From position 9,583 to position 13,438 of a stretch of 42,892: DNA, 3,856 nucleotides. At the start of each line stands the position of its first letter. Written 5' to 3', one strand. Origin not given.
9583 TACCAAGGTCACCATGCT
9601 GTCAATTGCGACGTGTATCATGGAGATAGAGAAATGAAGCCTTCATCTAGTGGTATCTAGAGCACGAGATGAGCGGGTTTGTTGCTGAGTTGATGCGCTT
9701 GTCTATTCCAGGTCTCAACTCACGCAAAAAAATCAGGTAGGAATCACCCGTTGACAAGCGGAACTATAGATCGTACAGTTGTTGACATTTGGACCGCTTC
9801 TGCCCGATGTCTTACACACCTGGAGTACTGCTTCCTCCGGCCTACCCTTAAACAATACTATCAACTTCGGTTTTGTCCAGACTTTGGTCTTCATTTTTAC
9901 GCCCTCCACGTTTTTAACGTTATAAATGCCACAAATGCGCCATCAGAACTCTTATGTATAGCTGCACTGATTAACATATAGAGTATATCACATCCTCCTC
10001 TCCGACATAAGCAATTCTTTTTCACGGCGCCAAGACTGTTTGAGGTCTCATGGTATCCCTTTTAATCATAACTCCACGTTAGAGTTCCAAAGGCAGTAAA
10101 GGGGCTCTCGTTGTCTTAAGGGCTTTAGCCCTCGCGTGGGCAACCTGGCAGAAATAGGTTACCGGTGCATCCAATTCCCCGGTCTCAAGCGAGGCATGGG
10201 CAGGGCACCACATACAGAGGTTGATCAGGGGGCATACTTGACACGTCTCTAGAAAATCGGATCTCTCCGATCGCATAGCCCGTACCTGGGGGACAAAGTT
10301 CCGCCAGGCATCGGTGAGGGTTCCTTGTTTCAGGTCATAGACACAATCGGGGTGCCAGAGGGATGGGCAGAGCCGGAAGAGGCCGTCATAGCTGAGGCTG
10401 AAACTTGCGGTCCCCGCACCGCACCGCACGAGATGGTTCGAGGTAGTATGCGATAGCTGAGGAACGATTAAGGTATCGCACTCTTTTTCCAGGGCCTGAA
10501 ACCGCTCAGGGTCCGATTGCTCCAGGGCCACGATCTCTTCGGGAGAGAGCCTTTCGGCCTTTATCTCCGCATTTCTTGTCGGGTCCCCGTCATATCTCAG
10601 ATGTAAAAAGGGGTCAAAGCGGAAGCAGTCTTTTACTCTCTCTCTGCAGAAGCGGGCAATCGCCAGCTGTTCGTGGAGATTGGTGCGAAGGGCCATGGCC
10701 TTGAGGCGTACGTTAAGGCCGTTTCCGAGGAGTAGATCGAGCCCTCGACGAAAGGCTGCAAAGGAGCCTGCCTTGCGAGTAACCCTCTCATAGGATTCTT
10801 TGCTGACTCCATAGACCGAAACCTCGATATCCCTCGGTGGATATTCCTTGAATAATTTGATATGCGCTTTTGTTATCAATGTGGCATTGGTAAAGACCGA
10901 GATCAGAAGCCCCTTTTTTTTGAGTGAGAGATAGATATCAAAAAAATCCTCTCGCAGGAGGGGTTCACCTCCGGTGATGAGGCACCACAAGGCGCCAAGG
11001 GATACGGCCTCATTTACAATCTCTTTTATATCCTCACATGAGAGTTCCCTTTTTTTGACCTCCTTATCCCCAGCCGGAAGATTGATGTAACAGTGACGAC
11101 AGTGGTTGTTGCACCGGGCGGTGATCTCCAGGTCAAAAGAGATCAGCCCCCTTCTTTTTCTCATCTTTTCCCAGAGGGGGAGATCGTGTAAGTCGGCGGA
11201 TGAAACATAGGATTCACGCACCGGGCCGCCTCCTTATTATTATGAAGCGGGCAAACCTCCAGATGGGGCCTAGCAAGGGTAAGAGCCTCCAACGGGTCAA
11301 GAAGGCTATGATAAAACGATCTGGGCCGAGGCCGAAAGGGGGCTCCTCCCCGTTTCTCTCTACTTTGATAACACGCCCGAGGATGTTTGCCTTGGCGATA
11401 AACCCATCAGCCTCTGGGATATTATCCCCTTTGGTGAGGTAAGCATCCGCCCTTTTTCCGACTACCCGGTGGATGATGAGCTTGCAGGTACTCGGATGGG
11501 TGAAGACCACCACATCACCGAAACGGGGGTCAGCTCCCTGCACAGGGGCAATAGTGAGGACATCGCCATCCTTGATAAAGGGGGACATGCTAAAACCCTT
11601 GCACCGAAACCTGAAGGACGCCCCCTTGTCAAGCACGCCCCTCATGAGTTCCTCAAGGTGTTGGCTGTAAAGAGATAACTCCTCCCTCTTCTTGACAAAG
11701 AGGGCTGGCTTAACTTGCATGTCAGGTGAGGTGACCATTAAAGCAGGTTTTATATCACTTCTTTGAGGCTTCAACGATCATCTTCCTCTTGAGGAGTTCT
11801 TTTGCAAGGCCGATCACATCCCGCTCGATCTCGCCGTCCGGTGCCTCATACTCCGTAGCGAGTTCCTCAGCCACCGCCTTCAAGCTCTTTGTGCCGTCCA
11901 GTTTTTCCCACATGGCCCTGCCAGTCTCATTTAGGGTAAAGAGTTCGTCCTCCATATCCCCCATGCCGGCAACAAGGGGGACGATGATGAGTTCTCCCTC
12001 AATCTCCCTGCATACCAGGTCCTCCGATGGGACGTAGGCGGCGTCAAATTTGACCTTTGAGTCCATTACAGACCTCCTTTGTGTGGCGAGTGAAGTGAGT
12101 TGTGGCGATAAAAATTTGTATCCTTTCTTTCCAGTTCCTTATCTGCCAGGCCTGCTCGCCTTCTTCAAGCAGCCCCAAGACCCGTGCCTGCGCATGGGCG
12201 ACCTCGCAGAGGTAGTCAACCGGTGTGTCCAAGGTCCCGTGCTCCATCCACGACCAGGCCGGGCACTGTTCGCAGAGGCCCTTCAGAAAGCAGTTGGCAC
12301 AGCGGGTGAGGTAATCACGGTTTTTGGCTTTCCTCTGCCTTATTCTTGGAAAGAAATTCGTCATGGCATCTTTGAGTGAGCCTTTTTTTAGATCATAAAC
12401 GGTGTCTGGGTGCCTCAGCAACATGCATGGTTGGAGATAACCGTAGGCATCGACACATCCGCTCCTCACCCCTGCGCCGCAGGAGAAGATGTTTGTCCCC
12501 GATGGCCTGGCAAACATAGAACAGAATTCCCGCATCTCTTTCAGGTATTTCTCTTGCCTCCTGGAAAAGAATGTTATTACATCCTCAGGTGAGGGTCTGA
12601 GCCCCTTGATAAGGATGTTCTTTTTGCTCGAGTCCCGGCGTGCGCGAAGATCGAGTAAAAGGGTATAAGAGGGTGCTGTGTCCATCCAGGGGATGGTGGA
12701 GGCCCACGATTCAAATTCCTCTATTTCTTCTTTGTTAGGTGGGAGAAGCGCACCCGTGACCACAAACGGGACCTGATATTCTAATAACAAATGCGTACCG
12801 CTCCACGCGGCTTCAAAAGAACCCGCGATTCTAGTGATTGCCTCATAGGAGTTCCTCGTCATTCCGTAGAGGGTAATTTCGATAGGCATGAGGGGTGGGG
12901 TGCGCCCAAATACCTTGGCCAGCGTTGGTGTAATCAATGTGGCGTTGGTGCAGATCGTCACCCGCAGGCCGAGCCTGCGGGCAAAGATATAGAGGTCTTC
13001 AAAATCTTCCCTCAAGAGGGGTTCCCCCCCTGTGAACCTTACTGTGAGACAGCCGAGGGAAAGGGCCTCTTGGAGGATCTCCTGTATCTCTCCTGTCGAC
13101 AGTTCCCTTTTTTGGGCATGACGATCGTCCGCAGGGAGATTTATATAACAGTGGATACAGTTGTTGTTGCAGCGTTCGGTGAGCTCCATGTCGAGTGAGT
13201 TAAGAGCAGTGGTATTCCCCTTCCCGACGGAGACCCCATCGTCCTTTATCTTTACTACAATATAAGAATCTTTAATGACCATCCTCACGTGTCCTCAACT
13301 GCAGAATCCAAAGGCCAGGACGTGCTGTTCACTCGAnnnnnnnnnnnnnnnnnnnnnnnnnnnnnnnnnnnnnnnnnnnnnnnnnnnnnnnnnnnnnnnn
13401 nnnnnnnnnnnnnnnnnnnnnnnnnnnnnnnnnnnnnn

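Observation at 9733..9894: Second precursor paralogue (A2): substitution pattern supports the minus-strand frame, with a conserved Cys27/Cys40/Cys47 scaffold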

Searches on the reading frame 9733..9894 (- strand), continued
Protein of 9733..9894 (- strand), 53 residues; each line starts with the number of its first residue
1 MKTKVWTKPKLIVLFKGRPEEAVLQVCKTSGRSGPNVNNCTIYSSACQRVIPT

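Call 62: search_protein_representatives(alignment_id=A1)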
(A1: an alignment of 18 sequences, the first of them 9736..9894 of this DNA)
Query: 18 sequences, 53 profile positions. Proteins with E-value up to 0.001 (for the whole library): 2302; up to 1e-10: 53; up to 1e-30: 0. The best 150 are listed.
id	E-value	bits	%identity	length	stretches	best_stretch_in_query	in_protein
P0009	1.6e-24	101.7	-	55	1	1-51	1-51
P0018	6.2e-22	93.4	-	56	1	1-50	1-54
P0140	2.0e-19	85.4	-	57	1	1-52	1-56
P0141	3.4e-18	81.4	-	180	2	2-50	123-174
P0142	8.8e-18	80.1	-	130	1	1-39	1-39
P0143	4.8e-17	77.8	-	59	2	6-52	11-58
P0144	9.9e-16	73.6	-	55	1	1-48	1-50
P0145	5.3e-15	71.2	-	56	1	1-52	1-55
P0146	2.3e-14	69.2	-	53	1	1-51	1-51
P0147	3.8e-14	68.5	-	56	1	3-53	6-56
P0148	5.9e-14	67.9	-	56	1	1-53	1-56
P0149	1.5e-13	66.6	-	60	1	3-53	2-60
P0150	1.6e-13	66.5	-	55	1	3-52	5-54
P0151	2.3e-13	66.0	-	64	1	1-44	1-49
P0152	3.8e-13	65.3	-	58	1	1-51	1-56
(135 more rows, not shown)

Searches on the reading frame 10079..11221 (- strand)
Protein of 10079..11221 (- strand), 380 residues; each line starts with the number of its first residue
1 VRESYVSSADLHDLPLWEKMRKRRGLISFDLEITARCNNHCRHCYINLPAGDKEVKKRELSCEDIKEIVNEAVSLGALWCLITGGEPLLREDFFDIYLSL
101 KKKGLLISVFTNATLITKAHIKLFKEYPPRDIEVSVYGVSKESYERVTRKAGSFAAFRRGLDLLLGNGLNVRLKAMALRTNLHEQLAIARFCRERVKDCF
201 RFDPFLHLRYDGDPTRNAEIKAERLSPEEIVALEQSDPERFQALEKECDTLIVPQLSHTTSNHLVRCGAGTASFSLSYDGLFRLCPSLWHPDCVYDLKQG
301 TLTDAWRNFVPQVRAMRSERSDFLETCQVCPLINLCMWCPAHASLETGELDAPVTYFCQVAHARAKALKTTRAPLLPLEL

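Call 8: search_protein_families(library=ncbifam, proteins=[window:10079-11221:-], max_evalue=0.01)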
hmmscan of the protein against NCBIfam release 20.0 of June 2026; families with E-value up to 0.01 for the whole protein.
window:10079-11221:- (380 aa): 70 families (the best 25 are shown)
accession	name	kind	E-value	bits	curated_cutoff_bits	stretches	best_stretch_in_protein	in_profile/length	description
TIGR04545.1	rSAM_ahbD_hemeb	equivalog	2.4e-25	89.7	500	1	31-194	4-164/339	heme b synthase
TIGR04051.1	rSAM_NirJ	equivalog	1.7e-22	79.9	515.45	1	33-223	8-191/354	heme d1 biosynthesis radical SAM protein NirJ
TIGR04250.1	SCM_rSAM_ScmE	equivalog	3.5e-22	78.8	400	2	28-194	4-167/358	SynChlorMet cassette radical SAM/SPASM protein ScmE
TIGR02668.1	moaA_archaeal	equivalog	4e-22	78.6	325.25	1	24-197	7-178/303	GTP 3',8-cyclase MoaA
TIGR04055.1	rSAM_NirJ2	equivalog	1.4e-21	77.4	500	1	32-348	5-313/326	putative heme d1 biosynthesis radical SAM protein NirJ2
TIGR04251.1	SCM_rSAM_ScmF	equivalog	4.5e-21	75.6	400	1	33-364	10-345/353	SynChlorMet cassette radical SAM/SPASM protein ScmF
NF045574.1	sacti_mat_StsB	exception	6.7e-21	74.7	625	1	32-192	101-256/466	StsB family radical SAM/SPASM domain sactipeptide maturase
NF001199.0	PRK00164.2-1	equivalog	1.1e-20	74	231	1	23-194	8-177/308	GTP 3',8-cyclase MoaA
TIGR04546.1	rSAM_ahbC_deAc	equivalog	1.2e-20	73.7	650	1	32-229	44-231/390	12,18-didecarboxysiroheme deacetylase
TIGR03962.1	mycofact_rSAM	equivalog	3e-20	72.7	265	1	27-338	12-311/339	mycofactocin radical SAM maturase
TIGR02666.1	moaA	equivalog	3.8e-20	72.1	284.05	1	31-198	14-186/336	GTP 3',8-cyclase MoaA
TIGR04347.1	pseudo_SAM_Halo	equivalog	1.3e-19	70.8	525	1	22-221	35-225/390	TIGR04347 family pseudo-SAM/SPASM protein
TIGR04053.2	TIGR04053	equivalog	1.4e-19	70.6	395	1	32-194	13-175/366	TIGR04053 family radical SAM/SPASM domain-containing protein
TIGR04340.1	rSAM_ACGX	hypoth_equivalog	4e-19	69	400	1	27-251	3-220/341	radical SAM/SPASM domain protein, ACGX system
TIGR04054.1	rSAM_NirJ1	equivalog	4.5e-19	68.3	650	1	32-228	41-227/387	putative heme d1 biosynthesis radical SAM protein NirJ1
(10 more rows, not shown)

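Call 9: search_protein_families(library=pfam, proteins=[window:10079-11221:-], max_evalue=0.01)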
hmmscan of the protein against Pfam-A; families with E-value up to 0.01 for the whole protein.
window:10079-11221:- (380 aa): 1 family
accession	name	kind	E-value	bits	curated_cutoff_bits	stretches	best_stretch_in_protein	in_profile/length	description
PF04055.27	Radical_SAM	-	1.1e-23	84.6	29.5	1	32-177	2-150/166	Radical SAM superfamily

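Call 11: find_encoding_contigs(protein=window:10079-11221:-, flank=10000, max_places=6)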
Protein window:10079-11221:- (380 aa): 1 contig read that carries it; 1 place shown.
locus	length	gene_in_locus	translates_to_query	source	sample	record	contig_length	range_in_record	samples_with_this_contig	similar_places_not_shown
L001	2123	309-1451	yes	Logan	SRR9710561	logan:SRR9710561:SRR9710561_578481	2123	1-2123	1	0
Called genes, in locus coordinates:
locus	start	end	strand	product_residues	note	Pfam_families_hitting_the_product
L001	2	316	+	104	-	?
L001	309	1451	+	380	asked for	PF04055:Radical_SAM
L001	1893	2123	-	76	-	?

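Call 70: search_solved_structures(query=window:10082-11221:-, max_evalue=0.00001)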
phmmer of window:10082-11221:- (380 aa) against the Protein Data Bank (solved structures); distinct sequences matched with E-value up to 0.00001: 5.
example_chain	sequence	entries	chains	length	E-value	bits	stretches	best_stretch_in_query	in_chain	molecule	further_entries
2fb2_A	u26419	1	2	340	1.2e-08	37.9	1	25-212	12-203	Molybdenum cofactor biosynthesis protein A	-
1tv7_A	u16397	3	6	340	2e-08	37.1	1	25-209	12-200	Molybdenum cofactor biosynthesis protein A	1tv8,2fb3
6c8v_A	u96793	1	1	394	5.4e-06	29.1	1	31-186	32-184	Coenzyme PQQ synthesis protein E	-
7vob_C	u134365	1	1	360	7.4e-06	28.6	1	34-182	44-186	Cytosylglucuronate decarboxylase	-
7voc_C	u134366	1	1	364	7.6e-06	28.6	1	34-182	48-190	Cytosylglucuronate decarboxylase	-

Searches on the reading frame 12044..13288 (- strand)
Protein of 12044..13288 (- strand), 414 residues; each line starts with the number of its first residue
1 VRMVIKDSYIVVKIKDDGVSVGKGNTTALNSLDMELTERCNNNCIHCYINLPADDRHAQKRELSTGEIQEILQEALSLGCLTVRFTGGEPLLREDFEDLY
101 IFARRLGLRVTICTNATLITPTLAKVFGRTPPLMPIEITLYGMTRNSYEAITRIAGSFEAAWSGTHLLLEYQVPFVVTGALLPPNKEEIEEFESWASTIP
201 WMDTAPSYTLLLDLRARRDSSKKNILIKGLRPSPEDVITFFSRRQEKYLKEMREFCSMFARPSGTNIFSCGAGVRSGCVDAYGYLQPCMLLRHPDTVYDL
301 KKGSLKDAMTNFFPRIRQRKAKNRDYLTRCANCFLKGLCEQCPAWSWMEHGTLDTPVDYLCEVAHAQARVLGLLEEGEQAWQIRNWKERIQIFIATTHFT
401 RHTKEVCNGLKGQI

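Call 8: search_protein_families(library=ncbifam, proteins=[window:12044-13288:-], max_evalue=0.01)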
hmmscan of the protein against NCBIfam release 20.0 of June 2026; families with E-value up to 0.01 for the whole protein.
window:12044-13288:- (414 aa): 69 families (the best 25 are shown)
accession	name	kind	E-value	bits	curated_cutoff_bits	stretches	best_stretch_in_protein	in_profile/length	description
TIGR04055.1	rSAM_NirJ2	equivalog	3.8e-26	92.4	500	1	36-351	6-313/326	putative heme d1 biosynthesis radical SAM protein NirJ2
TIGR04545.1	rSAM_ahbD_hemeb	equivalog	5.4e-25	88.6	500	1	34-199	4-165/339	heme b synthase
NF045574.1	sacti_mat_StsB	exception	9.1e-22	77.5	625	1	27-197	93-257/466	StsB family radical SAM/SPASM domain sactipeptide maturase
TIGR04251.1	SCM_rSAM_ScmF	equivalog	1.7e-21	77.1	400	1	29-198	3-171/353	SynChlorMet cassette radical SAM/SPASM protein ScmF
TIGR04250.1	SCM_rSAM_ScmE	equivalog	3.5e-21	75.5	400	1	30-185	3-154/358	SynChlorMet cassette radical SAM/SPASM protein ScmE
TIGR04546.1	rSAM_ahbC_deAc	equivalog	1.4e-20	73.5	650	1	35-166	44-170/390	12,18-didecarboxysiroheme deacetylase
TIGR03962.1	mycofact_rSAM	equivalog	8.9e-20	71.1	265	1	31-356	13-327/339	mycofactocin radical SAM maturase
TIGR04347.1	pseudo_SAM_Halo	equivalog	1.9e-19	70.2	525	1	35-169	43-172/390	TIGR04347 family pseudo-SAM/SPASM protein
TIGR04054.1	rSAM_NirJ1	equivalog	1.9e-19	69.6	650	1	13-166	24-167/387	putative heme d1 biosynthesis radical SAM protein NirJ1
TIGR02668.1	moaA_archaeal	equivalog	2.9e-19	69.2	325.25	1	29-165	9-140/303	GTP 3',8-cyclase MoaA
NF001199.0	PRK00164.2-1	equivalog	1.9e-18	66.6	231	1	29-165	11-142/308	GTP 3',8-cyclase MoaA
TIGR02666.1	moaA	equivalog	4.6e-18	65.3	284.05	1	30-195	10-179/336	GTP 3',8-cyclase MoaA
NF050035.1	rSAM_WgK_link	exception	8e-17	61.3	650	1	32-177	11-152/367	radical SAM/SPASM peptide maturase WgkB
TIGR02109.1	PQQ_syn_pqqE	equivalog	3.9e-16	58.9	381.35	1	32-192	9-165/358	pyrroloquinoline quinone biosynthesis protein PqqE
TIGR04051.1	rSAM_NirJ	equivalog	5.3e-15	55.2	515.45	1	35-171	7-138/354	heme d1 biosynthesis radical SAM protein NirJ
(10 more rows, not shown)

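Call 9: search_protein_families(library=pfam, proteins=[window:12044-13288:-], max_evalue=0.01)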
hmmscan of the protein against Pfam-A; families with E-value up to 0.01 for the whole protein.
window:12044-13288:- (414 aa): 1 family
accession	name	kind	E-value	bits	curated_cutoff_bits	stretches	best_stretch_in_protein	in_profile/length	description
PF04055.27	Radical_SAM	-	4.1e-21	76.3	29.5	1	34-195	1-165/166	Radical SAM superfamily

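Call 71: search_solved_structures(query=window:12047-13288:-, max_evalue=0.00001)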
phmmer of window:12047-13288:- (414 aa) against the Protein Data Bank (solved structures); distinct sequences matched with E-value up to 0.00001: 5.
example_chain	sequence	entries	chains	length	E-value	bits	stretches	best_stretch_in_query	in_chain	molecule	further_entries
7vob_C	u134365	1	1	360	8.5e-09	37.9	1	21-186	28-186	Cytosylglucuronate decarboxylase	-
7voc_C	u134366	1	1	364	8.7e-09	37.9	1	21-186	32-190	Cytosylglucuronate decarboxylase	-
6efn_A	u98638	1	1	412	9.2e-07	31.2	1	31-192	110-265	Sporulation killing factor maturation protein SkfB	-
6c8v_A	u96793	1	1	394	3.1e-06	29.5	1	33-116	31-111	Coenzyme PQQ synthesis protein E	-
5v1q_A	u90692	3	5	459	5.3e-06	28.7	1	39-136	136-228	Radical SAM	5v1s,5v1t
